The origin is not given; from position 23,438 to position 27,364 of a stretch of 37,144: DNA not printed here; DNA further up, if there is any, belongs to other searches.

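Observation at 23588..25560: Degenerate-GGDEF / intact-EAL sensor encoded inside the riboswitch-controlled operon: built-in negative feedback on its own inducer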

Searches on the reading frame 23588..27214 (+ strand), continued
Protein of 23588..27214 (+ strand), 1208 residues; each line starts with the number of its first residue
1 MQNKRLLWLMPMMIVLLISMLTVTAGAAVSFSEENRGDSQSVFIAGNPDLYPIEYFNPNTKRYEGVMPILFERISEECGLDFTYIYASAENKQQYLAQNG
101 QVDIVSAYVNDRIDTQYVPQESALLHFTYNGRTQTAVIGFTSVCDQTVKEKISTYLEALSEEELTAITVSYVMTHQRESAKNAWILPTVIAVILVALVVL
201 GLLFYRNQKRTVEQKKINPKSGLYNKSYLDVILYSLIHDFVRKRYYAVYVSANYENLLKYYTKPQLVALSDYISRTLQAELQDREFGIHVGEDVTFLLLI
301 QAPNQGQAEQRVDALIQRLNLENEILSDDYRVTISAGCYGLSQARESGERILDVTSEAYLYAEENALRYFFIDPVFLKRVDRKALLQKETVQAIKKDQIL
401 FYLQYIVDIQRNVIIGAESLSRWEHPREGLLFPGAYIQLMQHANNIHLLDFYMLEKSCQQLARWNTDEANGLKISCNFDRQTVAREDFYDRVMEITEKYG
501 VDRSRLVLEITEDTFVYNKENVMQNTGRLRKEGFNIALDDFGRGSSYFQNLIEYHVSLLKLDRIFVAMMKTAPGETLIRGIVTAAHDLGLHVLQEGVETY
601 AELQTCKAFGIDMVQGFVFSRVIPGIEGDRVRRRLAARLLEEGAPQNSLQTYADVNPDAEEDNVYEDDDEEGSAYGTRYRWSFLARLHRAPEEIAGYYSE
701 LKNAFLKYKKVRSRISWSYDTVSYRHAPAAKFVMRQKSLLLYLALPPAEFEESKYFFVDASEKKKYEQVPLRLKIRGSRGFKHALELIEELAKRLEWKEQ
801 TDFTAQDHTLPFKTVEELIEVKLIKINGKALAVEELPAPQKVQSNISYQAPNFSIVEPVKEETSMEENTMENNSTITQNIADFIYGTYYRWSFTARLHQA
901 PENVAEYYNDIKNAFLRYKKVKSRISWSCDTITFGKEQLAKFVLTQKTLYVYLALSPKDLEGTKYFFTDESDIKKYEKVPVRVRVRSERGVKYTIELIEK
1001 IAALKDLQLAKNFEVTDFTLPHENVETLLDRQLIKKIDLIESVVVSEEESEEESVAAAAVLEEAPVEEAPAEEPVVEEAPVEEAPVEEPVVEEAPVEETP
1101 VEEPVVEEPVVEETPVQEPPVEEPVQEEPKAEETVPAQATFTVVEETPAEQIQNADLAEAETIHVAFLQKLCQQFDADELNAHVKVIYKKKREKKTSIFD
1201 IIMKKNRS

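Call 15: find_encoding_contigs(protein=P0008, flank=10000, max_places=2)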
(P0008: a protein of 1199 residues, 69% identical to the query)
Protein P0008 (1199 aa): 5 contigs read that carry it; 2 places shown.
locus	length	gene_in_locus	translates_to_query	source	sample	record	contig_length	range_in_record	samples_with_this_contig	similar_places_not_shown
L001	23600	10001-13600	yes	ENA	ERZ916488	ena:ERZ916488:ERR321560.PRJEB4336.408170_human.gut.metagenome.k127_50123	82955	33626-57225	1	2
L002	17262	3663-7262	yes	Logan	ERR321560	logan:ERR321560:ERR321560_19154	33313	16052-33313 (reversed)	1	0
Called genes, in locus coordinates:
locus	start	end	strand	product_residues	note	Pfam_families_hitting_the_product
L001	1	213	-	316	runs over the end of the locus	-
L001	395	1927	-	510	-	PF13229:Beta_helix (weak)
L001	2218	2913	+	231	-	PF09359:VTC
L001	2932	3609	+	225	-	PF16316:DUF4956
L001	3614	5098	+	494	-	PF08757:CotH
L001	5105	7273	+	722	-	-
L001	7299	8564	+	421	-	PF13646:HEAT_2 (faint)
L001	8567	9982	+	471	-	PF13506:Glyco_transf_21 (faint), PF03142:Chitin_synth_2 (faint), PF00535:Glycos_transf_2, PF10111:Glyco_tranf_2_2 (faint), PF13641:Glyco_tranf_2_3 (weak), PF00535:Glycos_transf_2, PF13641:Glyco_tranf_2_3, PF13632:Glyco_trans_2_3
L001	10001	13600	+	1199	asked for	PF00990:GGDEF, PF00563:EAL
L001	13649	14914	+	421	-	PF01522:Polysacc_deac_1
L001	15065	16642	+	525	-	PF02743:dCache_1, PF22673:MCP-like_PDC_1, PF00672:HAMP, PF00990:GGDEF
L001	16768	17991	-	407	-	PF20257:SAM_HAT_C (weak), PF13350:Y_phosphatase3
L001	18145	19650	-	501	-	PF13229:Beta_helix (weak)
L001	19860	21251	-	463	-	PF04055:Radical_SAM, PF13353:Fer4_12 (weak), PF13186:SPASM (faint)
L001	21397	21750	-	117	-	PF08271:Zn_Ribbon_TF (faint)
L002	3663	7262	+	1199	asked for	PF00990:GGDEF, PF00563:EAL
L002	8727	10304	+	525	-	PF02743:dCache_1, PF22673:MCP-like_PDC_1, PF00672:HAMP, PF00990:GGDEF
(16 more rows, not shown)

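Call 16: find_encoding_contigs(protein=P0035, flank=10000, max_places=2)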
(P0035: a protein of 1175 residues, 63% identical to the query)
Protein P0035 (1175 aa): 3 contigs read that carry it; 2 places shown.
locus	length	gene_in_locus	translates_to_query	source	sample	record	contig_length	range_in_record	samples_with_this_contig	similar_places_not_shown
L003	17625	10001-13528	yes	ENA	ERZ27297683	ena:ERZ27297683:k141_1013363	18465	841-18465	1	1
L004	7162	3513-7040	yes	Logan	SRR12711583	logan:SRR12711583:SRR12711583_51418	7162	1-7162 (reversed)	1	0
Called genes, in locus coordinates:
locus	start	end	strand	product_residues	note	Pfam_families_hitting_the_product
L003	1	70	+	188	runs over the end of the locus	-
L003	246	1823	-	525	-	PF22673:MCP-like_PDC_1, PF00672:HAMP, PF00990:GGDEF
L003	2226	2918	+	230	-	PF09359:VTC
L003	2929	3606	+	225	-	PF16316:DUF4956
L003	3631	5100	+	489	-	PF08757:CotH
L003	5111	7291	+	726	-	-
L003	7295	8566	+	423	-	PF13646:HEAT_2 (faint)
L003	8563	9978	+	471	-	PF13506:Glyco_transf_21 (faint), PF03142:Chitin_synth_2 (faint), PF00535:Glycos_transf_2, PF10111:Glyco_tranf_2_2 (faint), PF13641:Glyco_tranf_2_3, PF00535:Glycos_transf_2, PF13632:Glyco_trans_2_3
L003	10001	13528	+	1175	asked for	PF00497:SBP_bac_3 (faint), PF00990:GGDEF (weak), PF00563:EAL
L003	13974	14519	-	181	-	-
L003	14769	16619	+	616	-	PF06580:His_kinase, PF02518:HATPase_c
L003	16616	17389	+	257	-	PF00072:Response_reg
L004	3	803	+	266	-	?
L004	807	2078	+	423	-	PF13646:HEAT_2 (faint)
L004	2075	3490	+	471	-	PF13506:Glyco_transf_21 (faint), PF03142:Chitin_synth_2 (faint), PF00535:Glycos_transf_2, PF10111:Glyco_tranf_2_2 (faint), PF13641:Glyco_tranf_2_3, PF00535:Glycos_transf_2, PF13632:Glyco_trans_2_3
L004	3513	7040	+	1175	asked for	PF00497:SBP_bac_3 (faint), PF00990:GGDEF (weak), PF00563:EAL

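Call 17: find_encoding_contigs(protein=P0044, flank=10000, max_places=2)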
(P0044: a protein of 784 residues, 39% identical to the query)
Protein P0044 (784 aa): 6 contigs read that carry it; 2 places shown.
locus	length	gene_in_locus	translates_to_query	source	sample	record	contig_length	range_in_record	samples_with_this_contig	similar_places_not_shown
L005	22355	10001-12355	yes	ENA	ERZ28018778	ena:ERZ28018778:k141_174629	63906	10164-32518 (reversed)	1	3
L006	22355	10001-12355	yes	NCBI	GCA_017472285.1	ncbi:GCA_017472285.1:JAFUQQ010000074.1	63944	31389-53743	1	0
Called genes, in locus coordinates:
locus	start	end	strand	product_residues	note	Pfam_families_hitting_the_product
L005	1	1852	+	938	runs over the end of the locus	PF09586:YfhO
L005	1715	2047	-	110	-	-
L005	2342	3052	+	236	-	PF09359:VTC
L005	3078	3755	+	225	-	PF16316:DUF4956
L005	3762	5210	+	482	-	PF08757:CotH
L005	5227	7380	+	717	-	-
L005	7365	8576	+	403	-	PF13646:HEAT_2 (faint)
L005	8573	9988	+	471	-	PF03142:Chitin_synth_2 (faint), PF00535:Glycos_transf_2, PF10111:Glyco_tranf_2_2 (faint), PF13641:Glyco_tranf_2_3, PF00535:Glycos_transf_2, PF13632:Glyco_trans_2_3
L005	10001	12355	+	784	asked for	PF00990:GGDEF, PF00563:EAL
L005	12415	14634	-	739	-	PF08447:PAS_3, PF00990:GGDEF, PF00563:EAL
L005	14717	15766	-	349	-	PF00990:GGDEF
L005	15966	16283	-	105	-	-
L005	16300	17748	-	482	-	PF01212:Beta_elim_lyase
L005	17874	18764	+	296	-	PF00126:HTH_1, PF03466:LysR_substrate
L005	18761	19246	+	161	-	PF01047:MarR (weak), PF01325:Fe_dep_repress (weak), PF01978:TrmB (weak), PF12802:MarR_2 (weak), PF09339:HTH_IclR (weak), PF25213:HVO_A0261_N (weak)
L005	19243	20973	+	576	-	PF00664:ABC_membrane, PF02463:SMC_N, PF00005:ABC_tran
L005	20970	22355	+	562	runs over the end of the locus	PF00664:ABC_membrane, PF00005:ABC_tran, PF13304:AAA_21 (faint), PF02463:SMC_N (weak)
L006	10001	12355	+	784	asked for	PF00990:GGDEF, PF00563:EAL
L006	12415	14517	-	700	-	PF08447:PAS_3, PF00990:GGDEF, PF00563:EAL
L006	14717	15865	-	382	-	PF00990:GGDEF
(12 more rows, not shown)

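Call 18: find_encoding_contigs(protein=P0046, flank=10000, max_places=2)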
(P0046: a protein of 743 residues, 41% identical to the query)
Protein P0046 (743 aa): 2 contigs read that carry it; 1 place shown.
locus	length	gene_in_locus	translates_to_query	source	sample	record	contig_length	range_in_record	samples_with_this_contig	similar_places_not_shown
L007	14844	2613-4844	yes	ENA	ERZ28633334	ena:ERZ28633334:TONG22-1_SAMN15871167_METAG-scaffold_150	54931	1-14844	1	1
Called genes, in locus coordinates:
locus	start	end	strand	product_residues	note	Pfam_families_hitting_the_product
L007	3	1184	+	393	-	?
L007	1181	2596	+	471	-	PF03142:Chitin_synth_2 (faint), PF00535:Glycos_transf_2, PF10111:Glyco_tranf_2_2 (faint), PF13641:Glyco_tranf_2_3, PF00535:Glycos_transf_2, PF13632:Glyco_trans_2_3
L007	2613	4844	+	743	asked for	PF00990:GGDEF (weak), PF00563:EAL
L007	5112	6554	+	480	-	PF02638:GHL10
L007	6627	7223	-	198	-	PF13847:Methyltransf_31 (weak), PF13649:Methyltransf_25 (weak)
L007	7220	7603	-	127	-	PF00581:Rhodanese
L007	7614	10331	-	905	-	PF00270:DEAD (faint), PF00580:UvrD-helicase (weak), PF13086:AAA_11, PF13245:AAA_19, PF13604:AAA_30 (weak), PF20720:nSTAND3 (faint), PF13087:AAA_12, PF10881:DUF2726, +1 more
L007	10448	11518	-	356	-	PF01408:GFO_IDH_MocA, PF22725:GFO_IDH_MocA_C3, PF02894:GFO_IDH_MocA_C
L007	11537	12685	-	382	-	PF01979:Amidohydro_1, PF07969:Amidohydro_3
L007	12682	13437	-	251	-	PF01182:Glucosamine_iso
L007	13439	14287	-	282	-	PF01261:AP_endonuc_2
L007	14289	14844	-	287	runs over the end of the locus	PF01408:GFO_IDH_MocA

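Call 20: find_encoding_contigs(protein=P0022, flank=10000, max_places=1)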
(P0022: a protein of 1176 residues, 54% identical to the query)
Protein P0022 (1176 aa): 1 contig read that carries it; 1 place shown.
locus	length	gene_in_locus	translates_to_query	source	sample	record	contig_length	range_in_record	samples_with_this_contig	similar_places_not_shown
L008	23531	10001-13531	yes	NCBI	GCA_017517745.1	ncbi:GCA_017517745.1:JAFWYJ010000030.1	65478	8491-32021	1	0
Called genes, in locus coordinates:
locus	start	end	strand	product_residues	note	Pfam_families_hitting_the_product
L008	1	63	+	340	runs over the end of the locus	PF00294:PfkB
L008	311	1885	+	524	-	PF02743:dCache_1, PF22673:MCP-like_PDC_1, PF00672:HAMP, PF00990:GGDEF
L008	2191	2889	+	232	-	PF09359:VTC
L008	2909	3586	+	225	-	PF16316:DUF4956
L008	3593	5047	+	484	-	PF08757:CotH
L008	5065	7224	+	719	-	-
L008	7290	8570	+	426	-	PF13646:HEAT_2 (faint)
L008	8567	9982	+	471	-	PF13506:Glyco_transf_21 (faint), PF03142:Chitin_synth_2 (faint), PF00535:Glycos_transf_2, PF10111:Glyco_tranf_2_2 (faint), PF13641:Glyco_tranf_2_3, PF00535:Glycos_transf_2, PF13632:Glyco_trans_2_3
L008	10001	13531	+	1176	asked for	PF00990:GGDEF, PF00563:EAL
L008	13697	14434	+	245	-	PF13306:LRR_5, PF13855:LRR_8 (faint), PF13306:LRR_5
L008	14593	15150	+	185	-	PF04014:MazE_antitoxin, PF15714:SpoVT_C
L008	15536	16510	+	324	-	PF13280:WYL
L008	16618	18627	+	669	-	PF00004:AAA, PF17866:AAA_lid_6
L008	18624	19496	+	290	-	-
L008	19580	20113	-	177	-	-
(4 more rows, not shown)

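Call 21: find_encoding_contigs(protein=P0040, flank=10000, max_places=1)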
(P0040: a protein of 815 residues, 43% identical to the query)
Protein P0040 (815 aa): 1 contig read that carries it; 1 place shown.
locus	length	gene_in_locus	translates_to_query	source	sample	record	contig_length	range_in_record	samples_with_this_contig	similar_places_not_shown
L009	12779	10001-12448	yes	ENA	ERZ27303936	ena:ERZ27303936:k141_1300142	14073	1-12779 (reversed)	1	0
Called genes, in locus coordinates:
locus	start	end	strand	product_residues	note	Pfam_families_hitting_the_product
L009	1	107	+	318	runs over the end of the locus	PF16927:HisKA_7TM, PF00196:GerE, PF08281:Sigma70_r4_2 (weak)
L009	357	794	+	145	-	-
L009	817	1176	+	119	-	-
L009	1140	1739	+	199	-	-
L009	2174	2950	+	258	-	PF09359:VTC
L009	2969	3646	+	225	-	PF16316:DUF4956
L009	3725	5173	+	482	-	PF08757:CotH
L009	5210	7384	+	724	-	-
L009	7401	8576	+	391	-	PF13646:HEAT_2 (faint)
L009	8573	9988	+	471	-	PF03142:Chitin_synth_2 (faint), PF00535:Glycos_transf_2, PF10111:Glyco_tranf_2_2 (faint), PF13641:Glyco_tranf_2_3, PF00535:Glycos_transf_2, PF13632:Glyco_trans_2_3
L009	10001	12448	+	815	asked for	PF00990:GGDEF, PF00563:EAL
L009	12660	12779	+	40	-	?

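Call 55: find_related_loci(query=window:23588-27214:+, collection=genome_contigs, flank=10000)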
Query window:23588-27214:+ (1208 aa) in genome_contigs; peptide patterns used: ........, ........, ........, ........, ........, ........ (x = any residue, [..] = any of these).
87 stretches matched a pattern; 3 encode a relative of the query (tblastn E <= 1e-3); 3 distinct loci.
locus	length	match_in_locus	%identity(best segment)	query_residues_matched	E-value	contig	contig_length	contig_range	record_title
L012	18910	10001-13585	67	4-1207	0e+0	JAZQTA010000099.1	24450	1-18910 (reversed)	MAG: Eubacteriales bacterium isolate T1900045194_TC20190190.MAGScoT_cleanbin_000025 SGB_5307_k141_139282, whole genome s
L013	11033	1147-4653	74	25-1208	0e+0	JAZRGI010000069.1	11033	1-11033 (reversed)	MAG: Eubacteriales bacterium isolate T1900045490_YK20190184.MAGScoT_cleanbin_000061 SGB_7381_k141_1319986, whole genome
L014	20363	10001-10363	33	498-617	2e-13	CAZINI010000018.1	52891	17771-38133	MAG TPA_asm: uncultured Ruminococcus sp. isolate binchicken_co370_326 genome assembly, contig: NODE_824_length_52891_cov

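Call 80: find_encoding_contigs(protein=P0051, flank=10000, max_places=2)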
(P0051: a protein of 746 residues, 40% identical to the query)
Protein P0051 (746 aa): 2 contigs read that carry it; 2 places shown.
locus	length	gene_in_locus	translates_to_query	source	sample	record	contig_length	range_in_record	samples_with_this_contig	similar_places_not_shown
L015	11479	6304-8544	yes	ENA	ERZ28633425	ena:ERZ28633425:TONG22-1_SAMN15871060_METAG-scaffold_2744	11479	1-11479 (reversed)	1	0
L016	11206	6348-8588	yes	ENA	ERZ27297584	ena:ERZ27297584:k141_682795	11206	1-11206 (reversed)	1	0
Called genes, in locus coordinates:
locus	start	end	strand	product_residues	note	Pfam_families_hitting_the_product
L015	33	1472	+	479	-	PF08757:CotH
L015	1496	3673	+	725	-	-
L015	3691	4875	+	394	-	-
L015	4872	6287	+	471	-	PF03142:Chitin_synth_2 (faint), PF00535:Glycos_transf_2, PF13641:Glyco_tranf_2_3, PF00535:Glycos_transf_2, PF13632:Glyco_trans_2_3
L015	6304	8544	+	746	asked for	PF00563:EAL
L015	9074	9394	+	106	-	-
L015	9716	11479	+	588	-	?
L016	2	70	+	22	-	?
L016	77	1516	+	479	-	PF08757:CotH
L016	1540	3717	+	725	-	-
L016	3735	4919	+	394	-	-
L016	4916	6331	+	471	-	PF03142:Chitin_synth_2 (faint), PF00535:Glycos_transf_2, PF13641:Glyco_tranf_2_3, PF00535:Glycos_transf_2, PF13632:Glyco_trans_2_3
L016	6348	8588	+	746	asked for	PF00563:EAL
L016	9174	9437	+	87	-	-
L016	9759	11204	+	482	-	?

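Call 81: find_encoding_contigs(protein=P0048, flank=10000, max_places=2)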
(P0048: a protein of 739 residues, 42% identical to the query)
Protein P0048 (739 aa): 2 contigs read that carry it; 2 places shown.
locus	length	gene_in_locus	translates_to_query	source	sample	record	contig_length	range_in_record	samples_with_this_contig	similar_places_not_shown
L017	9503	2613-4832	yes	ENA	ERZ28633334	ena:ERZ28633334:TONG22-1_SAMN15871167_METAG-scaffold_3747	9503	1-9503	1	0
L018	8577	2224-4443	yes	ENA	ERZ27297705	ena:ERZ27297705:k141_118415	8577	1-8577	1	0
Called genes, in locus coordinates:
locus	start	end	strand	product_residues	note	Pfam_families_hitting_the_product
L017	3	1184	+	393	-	?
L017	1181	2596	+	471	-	PF00535:Glycos_transf_2, PF13641:Glyco_tranf_2_3, PF00535:Glycos_transf_2, PF03142:Chitin_synth_2 (weak), PF13632:Glyco_trans_2_3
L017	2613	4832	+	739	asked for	PF00990:GGDEF (weak), PF00563:EAL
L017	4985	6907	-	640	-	PF00990:GGDEF, PF00563:EAL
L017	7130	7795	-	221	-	-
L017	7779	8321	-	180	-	PF13302:Acetyltransf_3, PF00583:Acetyltransf_1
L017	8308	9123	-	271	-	PF08445:FR47 (faint), PF12746:GNAT_acetyltran, PF00583:Acetyltransf_1 (weak)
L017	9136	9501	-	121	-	?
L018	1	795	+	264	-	?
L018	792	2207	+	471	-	PF00535:Glycos_transf_2, PF13641:Glyco_tranf_2_3, PF00535:Glycos_transf_2, PF03142:Chitin_synth_2 (weak), PF13632:Glyco_trans_2_3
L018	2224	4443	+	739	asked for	PF00990:GGDEF (weak), PF00563:EAL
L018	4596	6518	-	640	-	PF00990:GGDEF, PF00563:EAL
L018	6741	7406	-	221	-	-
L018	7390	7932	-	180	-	PF13302:Acetyltransf_3, PF00583:Acetyltransf_1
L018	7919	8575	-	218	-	?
